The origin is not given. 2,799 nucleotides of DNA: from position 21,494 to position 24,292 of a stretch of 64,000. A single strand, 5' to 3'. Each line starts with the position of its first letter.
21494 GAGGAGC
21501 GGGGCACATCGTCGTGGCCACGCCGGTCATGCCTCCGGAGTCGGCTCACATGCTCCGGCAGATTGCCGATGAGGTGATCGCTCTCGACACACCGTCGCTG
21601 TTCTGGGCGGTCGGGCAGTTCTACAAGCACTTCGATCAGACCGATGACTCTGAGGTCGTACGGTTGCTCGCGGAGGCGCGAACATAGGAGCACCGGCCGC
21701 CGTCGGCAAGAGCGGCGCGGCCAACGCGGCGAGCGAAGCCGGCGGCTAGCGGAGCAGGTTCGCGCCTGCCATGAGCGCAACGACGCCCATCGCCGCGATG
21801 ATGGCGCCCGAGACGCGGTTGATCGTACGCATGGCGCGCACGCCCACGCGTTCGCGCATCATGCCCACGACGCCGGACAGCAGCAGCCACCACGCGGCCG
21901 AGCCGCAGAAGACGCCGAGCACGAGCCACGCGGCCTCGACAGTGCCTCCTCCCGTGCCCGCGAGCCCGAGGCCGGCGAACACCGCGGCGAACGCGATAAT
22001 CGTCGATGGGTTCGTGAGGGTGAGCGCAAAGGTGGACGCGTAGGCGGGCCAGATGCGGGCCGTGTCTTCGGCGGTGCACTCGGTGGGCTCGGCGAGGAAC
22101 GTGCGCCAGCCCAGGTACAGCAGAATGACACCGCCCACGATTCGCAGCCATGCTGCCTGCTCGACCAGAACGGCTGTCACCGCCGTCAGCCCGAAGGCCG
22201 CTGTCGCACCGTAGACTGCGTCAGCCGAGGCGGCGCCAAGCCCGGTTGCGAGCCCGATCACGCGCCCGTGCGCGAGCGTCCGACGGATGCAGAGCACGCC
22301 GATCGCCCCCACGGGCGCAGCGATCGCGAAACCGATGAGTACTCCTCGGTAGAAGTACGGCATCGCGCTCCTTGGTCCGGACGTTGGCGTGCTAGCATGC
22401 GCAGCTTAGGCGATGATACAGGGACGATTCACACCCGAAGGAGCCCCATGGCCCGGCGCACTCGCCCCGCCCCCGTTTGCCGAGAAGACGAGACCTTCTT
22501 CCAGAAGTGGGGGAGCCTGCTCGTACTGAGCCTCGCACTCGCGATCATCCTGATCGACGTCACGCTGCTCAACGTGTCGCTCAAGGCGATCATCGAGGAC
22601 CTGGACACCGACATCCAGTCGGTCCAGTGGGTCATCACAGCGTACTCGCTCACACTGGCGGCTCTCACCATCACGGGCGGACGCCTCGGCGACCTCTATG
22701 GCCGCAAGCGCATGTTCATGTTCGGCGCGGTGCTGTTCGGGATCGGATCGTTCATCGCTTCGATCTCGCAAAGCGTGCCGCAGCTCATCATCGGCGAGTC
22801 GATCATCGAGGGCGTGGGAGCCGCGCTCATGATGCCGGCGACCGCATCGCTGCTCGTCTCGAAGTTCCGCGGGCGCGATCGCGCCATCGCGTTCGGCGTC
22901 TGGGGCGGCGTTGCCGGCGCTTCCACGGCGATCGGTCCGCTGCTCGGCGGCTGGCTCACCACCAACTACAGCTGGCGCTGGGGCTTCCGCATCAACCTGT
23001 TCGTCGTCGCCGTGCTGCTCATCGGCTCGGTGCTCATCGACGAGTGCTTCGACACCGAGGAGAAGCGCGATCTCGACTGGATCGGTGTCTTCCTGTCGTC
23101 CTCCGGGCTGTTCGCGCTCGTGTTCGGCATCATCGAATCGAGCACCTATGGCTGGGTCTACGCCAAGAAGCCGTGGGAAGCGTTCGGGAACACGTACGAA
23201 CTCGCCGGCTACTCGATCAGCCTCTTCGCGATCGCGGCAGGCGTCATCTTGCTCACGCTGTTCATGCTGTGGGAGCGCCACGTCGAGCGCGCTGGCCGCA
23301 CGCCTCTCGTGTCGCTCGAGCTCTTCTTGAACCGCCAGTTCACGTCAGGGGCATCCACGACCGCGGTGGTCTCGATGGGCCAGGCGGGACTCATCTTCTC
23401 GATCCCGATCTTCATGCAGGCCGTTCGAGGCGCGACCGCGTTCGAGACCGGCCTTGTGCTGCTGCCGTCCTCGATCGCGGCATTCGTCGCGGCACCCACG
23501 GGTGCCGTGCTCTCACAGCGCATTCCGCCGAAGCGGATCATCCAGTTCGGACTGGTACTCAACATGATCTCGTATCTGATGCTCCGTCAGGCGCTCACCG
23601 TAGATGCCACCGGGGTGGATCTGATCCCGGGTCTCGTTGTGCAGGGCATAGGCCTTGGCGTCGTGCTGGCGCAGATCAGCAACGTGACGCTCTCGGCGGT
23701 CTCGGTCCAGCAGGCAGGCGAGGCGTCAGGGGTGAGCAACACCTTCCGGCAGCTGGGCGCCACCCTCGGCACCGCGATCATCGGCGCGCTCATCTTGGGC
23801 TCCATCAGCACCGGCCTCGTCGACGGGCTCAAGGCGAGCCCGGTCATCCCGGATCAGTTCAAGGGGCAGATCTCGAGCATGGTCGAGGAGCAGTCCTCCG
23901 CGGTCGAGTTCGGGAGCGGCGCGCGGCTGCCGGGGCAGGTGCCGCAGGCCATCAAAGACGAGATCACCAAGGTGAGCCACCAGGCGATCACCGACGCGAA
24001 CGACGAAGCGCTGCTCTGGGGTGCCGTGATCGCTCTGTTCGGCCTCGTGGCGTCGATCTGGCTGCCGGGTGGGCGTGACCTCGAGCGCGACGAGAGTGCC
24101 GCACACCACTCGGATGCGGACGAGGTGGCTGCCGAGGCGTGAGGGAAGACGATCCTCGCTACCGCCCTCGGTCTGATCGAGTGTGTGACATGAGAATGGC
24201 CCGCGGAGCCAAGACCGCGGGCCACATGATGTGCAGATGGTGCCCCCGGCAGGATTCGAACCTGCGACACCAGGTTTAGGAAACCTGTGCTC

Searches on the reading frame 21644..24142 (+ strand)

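Call 51: search_protein_families(library=pfam, proteins=[window:21644-24142:+], max_evalue=0.00001)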
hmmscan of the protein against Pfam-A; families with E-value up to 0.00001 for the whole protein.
window:21644-24142:+ (832 aa): 1 family
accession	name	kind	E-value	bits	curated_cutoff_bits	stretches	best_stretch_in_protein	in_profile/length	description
PF07690.21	MFS_1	-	1.2e-46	159.7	33.4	1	295-710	1-347/347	Major Facilitator Superfamily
